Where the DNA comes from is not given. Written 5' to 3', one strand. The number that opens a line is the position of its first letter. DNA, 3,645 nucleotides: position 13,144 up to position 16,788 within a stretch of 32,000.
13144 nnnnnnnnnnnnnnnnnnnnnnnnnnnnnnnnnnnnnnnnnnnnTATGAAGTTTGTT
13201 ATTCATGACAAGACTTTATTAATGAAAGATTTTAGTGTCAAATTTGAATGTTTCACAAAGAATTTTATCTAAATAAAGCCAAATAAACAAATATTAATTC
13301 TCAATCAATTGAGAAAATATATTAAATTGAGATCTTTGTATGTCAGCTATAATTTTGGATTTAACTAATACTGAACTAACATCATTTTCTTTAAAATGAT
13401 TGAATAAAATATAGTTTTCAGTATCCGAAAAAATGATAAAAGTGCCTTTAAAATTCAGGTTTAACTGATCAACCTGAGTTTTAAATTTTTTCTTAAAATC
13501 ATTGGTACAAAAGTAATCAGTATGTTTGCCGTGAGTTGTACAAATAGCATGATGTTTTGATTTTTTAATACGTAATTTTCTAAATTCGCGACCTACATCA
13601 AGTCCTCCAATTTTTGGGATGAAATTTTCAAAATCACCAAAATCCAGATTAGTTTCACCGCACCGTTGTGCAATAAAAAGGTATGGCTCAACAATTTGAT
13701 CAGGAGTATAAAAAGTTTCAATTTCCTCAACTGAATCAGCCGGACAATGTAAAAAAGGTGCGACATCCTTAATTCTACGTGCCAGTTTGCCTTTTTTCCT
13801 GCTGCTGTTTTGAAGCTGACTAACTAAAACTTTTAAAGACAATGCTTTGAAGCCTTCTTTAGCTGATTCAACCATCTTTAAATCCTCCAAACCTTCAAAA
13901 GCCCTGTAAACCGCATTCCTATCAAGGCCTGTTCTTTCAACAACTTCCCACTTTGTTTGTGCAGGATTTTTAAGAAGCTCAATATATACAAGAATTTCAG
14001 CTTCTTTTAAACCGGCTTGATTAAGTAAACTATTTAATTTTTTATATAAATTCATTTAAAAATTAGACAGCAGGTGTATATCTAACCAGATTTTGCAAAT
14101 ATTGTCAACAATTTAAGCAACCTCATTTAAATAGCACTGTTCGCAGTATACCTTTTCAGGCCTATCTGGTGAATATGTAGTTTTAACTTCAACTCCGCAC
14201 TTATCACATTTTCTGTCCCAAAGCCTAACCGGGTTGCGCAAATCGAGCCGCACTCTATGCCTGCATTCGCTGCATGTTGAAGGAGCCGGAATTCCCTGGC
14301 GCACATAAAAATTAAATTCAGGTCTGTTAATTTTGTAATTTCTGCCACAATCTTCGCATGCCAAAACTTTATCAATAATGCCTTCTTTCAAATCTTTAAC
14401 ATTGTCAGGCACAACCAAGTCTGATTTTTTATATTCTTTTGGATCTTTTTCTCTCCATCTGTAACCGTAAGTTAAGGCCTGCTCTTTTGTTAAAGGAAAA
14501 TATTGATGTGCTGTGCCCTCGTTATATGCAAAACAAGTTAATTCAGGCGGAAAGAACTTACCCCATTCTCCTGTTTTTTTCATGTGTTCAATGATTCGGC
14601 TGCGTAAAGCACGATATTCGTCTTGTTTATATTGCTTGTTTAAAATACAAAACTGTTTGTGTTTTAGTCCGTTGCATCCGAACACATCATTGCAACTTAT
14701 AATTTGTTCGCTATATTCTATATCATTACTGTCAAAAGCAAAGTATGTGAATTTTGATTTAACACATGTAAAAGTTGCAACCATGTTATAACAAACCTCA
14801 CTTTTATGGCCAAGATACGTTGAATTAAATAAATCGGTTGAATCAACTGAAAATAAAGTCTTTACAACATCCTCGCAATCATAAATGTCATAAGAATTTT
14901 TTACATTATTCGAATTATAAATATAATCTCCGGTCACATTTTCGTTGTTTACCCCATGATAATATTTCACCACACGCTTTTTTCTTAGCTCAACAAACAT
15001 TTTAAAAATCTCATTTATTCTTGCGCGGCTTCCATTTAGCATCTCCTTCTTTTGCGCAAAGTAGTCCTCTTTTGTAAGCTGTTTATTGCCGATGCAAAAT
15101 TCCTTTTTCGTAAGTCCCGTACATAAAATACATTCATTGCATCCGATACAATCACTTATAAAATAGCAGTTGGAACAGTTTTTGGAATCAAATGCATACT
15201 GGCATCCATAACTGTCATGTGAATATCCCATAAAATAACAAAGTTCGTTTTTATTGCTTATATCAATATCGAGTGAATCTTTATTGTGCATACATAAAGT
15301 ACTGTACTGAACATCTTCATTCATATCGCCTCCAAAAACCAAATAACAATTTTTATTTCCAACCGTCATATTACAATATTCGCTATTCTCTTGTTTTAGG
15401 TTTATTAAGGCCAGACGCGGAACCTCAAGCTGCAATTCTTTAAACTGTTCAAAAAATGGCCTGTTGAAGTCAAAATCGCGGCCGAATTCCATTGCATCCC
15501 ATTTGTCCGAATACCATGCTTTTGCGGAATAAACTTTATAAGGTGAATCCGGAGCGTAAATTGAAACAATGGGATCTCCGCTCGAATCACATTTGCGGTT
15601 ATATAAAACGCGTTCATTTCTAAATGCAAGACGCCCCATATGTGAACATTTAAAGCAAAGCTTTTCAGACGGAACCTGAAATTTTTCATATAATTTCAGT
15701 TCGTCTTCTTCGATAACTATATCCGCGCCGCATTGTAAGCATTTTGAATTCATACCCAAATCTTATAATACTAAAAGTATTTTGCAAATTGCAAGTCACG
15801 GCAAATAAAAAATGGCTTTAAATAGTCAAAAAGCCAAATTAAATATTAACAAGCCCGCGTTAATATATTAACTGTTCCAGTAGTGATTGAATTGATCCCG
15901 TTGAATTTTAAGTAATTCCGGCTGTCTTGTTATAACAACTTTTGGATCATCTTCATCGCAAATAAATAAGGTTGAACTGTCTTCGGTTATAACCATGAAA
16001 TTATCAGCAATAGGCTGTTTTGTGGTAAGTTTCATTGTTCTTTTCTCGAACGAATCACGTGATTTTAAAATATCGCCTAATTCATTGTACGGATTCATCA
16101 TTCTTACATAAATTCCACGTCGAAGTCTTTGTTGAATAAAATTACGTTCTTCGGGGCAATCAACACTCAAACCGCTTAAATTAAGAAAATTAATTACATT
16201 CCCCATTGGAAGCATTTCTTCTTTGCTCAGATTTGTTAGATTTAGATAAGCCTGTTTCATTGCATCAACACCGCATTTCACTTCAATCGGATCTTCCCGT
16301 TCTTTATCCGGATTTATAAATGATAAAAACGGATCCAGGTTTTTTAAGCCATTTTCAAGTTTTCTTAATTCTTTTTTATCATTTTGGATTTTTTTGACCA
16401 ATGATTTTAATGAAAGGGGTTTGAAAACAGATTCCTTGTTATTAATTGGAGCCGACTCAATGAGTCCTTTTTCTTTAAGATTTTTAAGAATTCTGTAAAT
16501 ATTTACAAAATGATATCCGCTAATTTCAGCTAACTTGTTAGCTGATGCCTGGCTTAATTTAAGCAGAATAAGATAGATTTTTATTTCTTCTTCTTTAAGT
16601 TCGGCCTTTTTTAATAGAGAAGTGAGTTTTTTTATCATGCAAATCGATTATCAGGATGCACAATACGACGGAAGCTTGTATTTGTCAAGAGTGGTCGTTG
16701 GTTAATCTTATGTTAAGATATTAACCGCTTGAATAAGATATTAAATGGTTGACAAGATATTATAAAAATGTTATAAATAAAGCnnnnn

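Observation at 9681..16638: Array of three paralogous ~550-aa cysteine-rich zinc-ribbon proteins, two paired with TrmB-like regulators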

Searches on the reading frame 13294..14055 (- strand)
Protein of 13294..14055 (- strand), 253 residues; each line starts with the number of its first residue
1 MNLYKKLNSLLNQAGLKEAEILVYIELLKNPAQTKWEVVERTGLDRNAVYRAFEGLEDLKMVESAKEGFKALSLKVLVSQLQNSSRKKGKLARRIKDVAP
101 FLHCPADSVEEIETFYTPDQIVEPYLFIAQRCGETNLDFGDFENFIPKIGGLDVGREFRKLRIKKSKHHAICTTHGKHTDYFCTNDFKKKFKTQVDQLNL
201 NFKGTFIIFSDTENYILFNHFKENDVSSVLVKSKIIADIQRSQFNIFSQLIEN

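Call 4: search_protein_families(library=pfam, proteins=[window:13294-14055:-], max_evalue=0.1)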
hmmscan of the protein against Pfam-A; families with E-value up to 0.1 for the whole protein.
window:13294-14055:- (253 aa): 4 families
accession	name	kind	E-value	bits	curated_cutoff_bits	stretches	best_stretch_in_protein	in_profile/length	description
PF01978.25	TrmB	-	2.6e-10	40.4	25.6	1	12-67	2-57/68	Sugar-specific transcriptional regulator TrmB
PF25213.1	HVO_A0261_N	-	0.011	16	35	1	26-71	18-63/86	HVO_A0261 N-terminal domain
PF09339.16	HTH_IclR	-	0.065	13.5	22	0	37-63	23-49/52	IclR helix-turn-helix domain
PF04051.21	TRAPP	-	0.087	13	27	0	151-223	30-98/154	Transport protein particle (TRAPP) component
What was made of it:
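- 13294..14055 (-): TrmB/TrmBL2-like wHTH regulator R1 (253 aa), immediately upstream of B. PF01978, E 2.6e-10 (call 4).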

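Call 5: search_protein_families(library=ncbifam, proteins=[window:13294-14055:-], max_evalue=0.1)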
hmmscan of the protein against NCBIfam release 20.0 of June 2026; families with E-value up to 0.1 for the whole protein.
window:13294-14055:- (253 aa): 3 families
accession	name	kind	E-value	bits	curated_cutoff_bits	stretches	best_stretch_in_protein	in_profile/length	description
NF053606.1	Sta1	subfamily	0.0013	18.8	80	1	15-68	17-70/100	Sta1 family transcriptional regulator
NF040851.1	tran_reg_TrmB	equivalog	0.003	16.8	600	1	1-63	1-63/338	HTH-type sugar-sensing transcriptional regulator TrmB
TIGR01958.1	nuoE_fam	subfamily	0.047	13.8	142.4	1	76-118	17-60/148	NADH-quinone oxidoreductase subunit NuoE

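Call 40: search_protein_families(library=padloc, proteins=[window:13294-14055:-], max_evalue=0.01)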
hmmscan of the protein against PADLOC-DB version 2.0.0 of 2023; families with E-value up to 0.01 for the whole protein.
window:13294-14055:- (253 aa): 1 family
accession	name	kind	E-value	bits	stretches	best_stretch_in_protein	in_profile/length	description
PDLC01857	CARF3--CARF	-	0.0049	14.5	1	9-85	122-196/201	-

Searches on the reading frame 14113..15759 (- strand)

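Call 4: search_protein_families(library=pfam, proteins=[window:14113-15759:-], max_evalue=0.1)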
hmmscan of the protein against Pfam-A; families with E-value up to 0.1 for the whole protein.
window:14113-15759:- (548 aa): 2 families
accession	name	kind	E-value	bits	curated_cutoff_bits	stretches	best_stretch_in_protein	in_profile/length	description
PF23477.1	zf_Tbcl_2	-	0.00016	21.7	27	1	517-544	7-34/37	Probable treble clef zinc finger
PF13451.12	zf_Tbcl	-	0.001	19.4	24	1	463-502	2-42/48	Probable treble clef domain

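Call 5: search_protein_families(library=ncbifam, proteins=[window:14113-15759:-], max_evalue=0.1)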
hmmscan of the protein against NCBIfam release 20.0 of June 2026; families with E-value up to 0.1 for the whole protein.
window:14113-15759:- (548 aa): 1 family
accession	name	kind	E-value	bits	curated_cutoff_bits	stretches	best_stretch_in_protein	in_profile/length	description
TIGR04272.1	cxxc_cxxc_Mbark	domain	0.00098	18.8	36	1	516-545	6-35/37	CxxC-x17-CxxC domain-containing protein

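Call 40: search_protein_families(library=padloc, proteins=[window:14113-15759:-], max_evalue=0.01)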
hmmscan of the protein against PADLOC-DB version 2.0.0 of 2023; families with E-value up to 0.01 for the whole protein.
window:14113-15759:- (548 aa): 0 families

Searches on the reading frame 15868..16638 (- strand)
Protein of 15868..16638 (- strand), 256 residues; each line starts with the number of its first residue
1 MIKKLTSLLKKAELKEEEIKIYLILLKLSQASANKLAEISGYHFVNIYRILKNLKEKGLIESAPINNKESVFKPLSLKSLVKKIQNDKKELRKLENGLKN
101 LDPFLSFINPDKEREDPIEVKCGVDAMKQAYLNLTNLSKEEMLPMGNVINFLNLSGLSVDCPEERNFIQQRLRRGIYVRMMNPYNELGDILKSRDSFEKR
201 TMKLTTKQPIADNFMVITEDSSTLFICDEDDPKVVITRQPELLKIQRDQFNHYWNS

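Call 4: search_protein_families(library=pfam, proteins=[window:15868-16638:-], max_evalue=0.1)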
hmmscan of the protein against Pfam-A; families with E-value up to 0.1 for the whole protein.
window:15868-16638:- (256 aa): 3 families
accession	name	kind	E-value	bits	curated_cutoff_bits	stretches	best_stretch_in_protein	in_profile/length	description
PF01978.25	TrmB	-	1.3e-12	47.8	25.6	1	9-76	1-66/68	Sugar-specific transcriptional regulator TrmB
PF13730.12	HTH_36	-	0.0002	21.5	25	1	13-60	2-55/55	Helix-turn-helix domain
PF13545.12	HTH_Crp_2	-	0.025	15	27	1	32-61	24-53/70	Crp-like helix-turn-helix domain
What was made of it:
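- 15868..16638 (-): TrmB/TrmBL2-like wHTH regulator R2 (256 aa), immediately upstream of C and divergent from V. PF01978, E 1.3e-12 (call 4).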

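Call 5: search_protein_families(library=ncbifam, proteins=[window:15868-16638:-], max_evalue=0.1)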
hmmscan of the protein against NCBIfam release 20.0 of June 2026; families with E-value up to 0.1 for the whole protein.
window:15868-16638:- (256 aa): 8 families
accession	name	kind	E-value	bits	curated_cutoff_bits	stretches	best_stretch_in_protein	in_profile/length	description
NF047390.1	TransRegTrmBL1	equivalog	5.6e-05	22.3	650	1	7-96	8-96/341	HTH-type sugar sensing transcriptional regulator TrmBL1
NF053606.1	Sta1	subfamily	0.0065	16.5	80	1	13-89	17-98/100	Sta1 family transcriptional regulator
NF040939.2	trans_reg_lrs14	equivalog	0.01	15.8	90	1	13-90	18-101/103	Lrs14 family HTH-type transcriptional regulator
TIGR01884.1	cas_HTH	subfamily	0.025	13.9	60.2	1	3-63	129-189/202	CRISPR-associated CARF protein Csa3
NF003210.0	PRK04172.1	equivalog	0.026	13.4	350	1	13-76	3-66/496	phenylalanine--tRNA ligase subunit alpha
NF041141.1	tran_reg_TrmBL2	equivalog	0.028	13.9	530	1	8-117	9-119/264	HTH-type transcriptional regulator TrmBL2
NF047392.1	TransRegTrmBHalo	equivalog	0.059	12.4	500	1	4-61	8-65/349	HTH-type sugar sensing transcriptional regulator TrmB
TIGR02702.1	SufR_cyano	equivalog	0.09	12.5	178.8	0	20-64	5-49/208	iron-sulfur cluster biosynthesis transcriptional regulator SufR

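Call 40: search_protein_families(library=padloc, proteins=[window:15868-16638:-], max_evalue=0.01)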
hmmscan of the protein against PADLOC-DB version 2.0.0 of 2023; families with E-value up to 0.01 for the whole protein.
window:15868-16638:- (256 aa): 3 families
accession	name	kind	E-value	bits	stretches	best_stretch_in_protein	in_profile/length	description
PDLC01438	Csa3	-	0.0049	15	1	16-115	148-242/305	"CAS-I,CAS-II,CAS-III,CAS-IV,CAS-V,CAS-VI; associated_signaling"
PDLC01268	CasR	-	0.0068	14.4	1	12-61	120-168/179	"CAS-I,CAS-II,CAS-III,CAS-IV,CAS-V,CAS-VI; associated_signaling"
PDLC01857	CARF3--CARF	-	0.0097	13.5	0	5-75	120-188/201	-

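Call 49: search_solved_structures(query=window:15868-16638:-, max_evalue=1)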
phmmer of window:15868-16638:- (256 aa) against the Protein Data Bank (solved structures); distinct sequences matched with E-value up to 1: 6.
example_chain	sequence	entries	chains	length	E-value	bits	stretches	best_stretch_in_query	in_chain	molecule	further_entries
4em0_B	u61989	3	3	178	0.017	17.9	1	48-152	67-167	Uncharacterized HTH-type transcriptional regulator SAR2349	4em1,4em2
5box_A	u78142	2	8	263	0.048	16.5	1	10-191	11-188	Putative HTH-type transcriptional regulator TrmBL2 | TrmBL2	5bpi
5bqt_A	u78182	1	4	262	0.05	16.4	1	10-191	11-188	Putative HTH-type transcriptional regulator TrmBL2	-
5bpd_A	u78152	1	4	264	0.053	16.3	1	10-191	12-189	TrmBL2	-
6kf4_G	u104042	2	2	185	0.081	15.7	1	15-97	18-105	Transcription factor E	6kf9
7l19_A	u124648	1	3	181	0.26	14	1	8-91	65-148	MarR family transcriptional regulator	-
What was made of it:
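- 15868..16638 (-): Weak match to TrmBL2 (PDB 5box) over res 10-191 (call 49).
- Closest known: TrmBL2 / TrmB-family archaeal-type wHTH regulators. Same: Overall size is about 255 aa, with a weak full-length match to TrmBL2 structures (call 49).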
